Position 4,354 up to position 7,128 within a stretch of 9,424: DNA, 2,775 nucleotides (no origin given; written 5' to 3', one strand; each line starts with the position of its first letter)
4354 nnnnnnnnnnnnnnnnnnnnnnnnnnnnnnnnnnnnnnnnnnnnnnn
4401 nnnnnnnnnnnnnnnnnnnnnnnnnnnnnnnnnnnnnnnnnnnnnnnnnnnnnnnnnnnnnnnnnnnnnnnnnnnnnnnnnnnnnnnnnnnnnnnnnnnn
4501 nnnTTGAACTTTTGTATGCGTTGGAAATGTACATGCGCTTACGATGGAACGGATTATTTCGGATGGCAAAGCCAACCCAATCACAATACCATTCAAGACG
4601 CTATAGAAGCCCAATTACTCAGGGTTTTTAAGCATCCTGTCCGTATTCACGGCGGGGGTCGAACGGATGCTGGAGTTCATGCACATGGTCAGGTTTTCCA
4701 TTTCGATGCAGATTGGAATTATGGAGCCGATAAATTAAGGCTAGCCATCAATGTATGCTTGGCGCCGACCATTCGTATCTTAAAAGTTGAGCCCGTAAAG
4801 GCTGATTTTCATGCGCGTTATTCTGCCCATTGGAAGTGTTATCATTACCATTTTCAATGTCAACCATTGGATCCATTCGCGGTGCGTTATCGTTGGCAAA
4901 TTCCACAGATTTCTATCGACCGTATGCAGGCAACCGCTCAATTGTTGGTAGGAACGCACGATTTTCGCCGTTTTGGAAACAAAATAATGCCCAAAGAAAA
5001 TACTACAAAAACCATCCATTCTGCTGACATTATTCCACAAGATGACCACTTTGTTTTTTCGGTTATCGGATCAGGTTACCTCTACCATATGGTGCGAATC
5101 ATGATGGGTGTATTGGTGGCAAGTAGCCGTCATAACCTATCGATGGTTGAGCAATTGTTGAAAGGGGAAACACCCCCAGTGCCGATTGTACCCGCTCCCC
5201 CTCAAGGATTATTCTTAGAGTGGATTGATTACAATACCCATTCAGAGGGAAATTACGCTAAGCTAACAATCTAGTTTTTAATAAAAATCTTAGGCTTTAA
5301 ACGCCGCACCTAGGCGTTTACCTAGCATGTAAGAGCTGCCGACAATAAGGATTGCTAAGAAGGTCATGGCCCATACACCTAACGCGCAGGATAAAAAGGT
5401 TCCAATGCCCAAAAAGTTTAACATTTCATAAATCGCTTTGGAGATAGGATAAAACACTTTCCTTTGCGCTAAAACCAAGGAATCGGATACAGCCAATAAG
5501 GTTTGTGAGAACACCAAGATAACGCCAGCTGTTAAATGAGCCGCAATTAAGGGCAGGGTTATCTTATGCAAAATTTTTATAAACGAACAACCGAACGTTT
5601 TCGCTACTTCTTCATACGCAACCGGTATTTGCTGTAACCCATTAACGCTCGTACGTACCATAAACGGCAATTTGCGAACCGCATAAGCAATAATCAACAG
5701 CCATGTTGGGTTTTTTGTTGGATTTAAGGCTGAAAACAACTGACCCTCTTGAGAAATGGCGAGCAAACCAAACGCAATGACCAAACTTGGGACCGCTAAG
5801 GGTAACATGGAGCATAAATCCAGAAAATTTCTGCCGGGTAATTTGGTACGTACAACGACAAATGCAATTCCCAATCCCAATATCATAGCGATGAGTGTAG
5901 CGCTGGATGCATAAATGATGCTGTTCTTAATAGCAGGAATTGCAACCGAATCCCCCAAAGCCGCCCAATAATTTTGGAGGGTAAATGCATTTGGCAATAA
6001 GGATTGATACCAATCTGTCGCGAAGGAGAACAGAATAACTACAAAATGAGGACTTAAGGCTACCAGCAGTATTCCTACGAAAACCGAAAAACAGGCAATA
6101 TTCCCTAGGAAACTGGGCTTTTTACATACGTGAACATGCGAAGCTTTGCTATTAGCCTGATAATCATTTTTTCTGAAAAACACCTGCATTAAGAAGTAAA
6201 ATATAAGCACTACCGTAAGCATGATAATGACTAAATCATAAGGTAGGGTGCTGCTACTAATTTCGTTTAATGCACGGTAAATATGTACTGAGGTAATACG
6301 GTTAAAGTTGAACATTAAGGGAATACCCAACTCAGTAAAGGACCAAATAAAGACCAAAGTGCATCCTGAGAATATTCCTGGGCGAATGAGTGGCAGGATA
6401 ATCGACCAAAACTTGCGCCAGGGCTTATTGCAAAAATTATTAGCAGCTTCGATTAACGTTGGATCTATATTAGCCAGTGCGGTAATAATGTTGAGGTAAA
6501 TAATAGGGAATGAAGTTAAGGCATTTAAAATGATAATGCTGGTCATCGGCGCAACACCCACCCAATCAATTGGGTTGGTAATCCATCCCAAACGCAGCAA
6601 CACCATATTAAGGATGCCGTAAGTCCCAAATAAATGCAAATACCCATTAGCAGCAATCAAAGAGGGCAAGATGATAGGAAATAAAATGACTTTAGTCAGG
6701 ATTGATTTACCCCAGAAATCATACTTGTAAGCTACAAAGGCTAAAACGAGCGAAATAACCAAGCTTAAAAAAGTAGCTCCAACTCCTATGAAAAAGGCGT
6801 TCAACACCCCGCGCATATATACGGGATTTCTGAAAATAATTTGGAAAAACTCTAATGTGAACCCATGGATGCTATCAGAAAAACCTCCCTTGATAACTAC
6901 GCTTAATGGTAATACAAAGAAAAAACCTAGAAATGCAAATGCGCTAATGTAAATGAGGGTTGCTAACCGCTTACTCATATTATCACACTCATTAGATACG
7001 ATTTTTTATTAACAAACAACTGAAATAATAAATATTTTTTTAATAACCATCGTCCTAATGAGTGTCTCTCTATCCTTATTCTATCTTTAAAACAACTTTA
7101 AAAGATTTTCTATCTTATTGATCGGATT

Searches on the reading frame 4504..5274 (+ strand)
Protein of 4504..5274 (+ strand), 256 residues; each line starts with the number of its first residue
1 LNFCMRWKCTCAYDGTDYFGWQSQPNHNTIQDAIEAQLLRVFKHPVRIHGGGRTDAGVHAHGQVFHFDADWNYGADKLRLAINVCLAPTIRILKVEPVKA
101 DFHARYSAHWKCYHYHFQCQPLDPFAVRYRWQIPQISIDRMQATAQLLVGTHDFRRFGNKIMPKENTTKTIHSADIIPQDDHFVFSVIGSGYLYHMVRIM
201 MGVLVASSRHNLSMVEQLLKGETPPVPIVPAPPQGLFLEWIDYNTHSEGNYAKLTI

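Call 4: search_protein_families(library=pfam, proteins=[window:4504-5274:+], max_evalue=1)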
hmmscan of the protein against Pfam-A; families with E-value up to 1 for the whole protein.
window:4504-5274:+ (256 aa): 1 family
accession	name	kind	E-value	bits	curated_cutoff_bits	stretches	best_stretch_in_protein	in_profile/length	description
PF01416.25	PseudoU_synth_1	-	5.8e-36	123.7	23.3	2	145-244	2-108/108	tRNA pseudouridine synthase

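Call 80: find_related_loci(query=window:4504-5274:+, collection=metagenome_contigs, flank=6000)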
Query window:4504-5274:+ (256 aa) in metagenome_contigs; peptide patterns used: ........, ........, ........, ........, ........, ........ (x = any residue, [..] = any of these).
67 stretches matched a pattern; 47 encode a relative of the query (tblastn E <= 1e-3); 47 distinct loci.
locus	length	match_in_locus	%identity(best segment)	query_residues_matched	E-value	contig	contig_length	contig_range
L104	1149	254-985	49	5-244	8e-81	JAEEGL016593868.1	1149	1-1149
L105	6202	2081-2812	44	6-243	8e-61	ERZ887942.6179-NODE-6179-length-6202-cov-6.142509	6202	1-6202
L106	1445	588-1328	39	3-243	5e-54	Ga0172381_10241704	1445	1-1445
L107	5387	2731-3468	39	6-245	8e-51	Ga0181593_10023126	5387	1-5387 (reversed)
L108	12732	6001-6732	38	5-244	9e-46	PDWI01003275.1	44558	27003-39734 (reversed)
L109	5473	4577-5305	38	5-243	4e-45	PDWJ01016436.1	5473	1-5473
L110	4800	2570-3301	38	4-243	7e-45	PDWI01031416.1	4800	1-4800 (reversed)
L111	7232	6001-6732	37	4-243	3e-43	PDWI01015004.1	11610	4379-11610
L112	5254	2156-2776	38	2-205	2e-40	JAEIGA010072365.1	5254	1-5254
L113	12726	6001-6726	35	8-244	2e-40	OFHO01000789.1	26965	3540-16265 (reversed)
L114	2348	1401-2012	38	7-207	3e-40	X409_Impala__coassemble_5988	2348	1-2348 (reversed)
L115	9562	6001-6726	34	8-244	4e-39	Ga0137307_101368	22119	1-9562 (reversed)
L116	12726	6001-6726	33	8-244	2e-37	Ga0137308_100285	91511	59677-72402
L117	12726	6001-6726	33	8-244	1e-37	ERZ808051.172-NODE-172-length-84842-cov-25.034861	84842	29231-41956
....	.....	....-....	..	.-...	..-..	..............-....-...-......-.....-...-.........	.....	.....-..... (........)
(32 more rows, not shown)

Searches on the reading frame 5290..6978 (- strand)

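Call 4: search_protein_families(library=pfam, proteins=[window:5290-6978:-], max_evalue=1)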
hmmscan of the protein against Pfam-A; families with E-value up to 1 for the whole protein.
window:5290-6978:- (562 aa): 2 families
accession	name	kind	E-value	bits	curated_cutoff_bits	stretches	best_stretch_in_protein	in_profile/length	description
PF00528.27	BPD_transp_1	-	1.8e-26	93.4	26.4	2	365-546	2-175/184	Binding-protein-dependent transport system inner membrane component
PF05814.16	Ac76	-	0.93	10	22.5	0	248-275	25-52/83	Orf76 (Ac76)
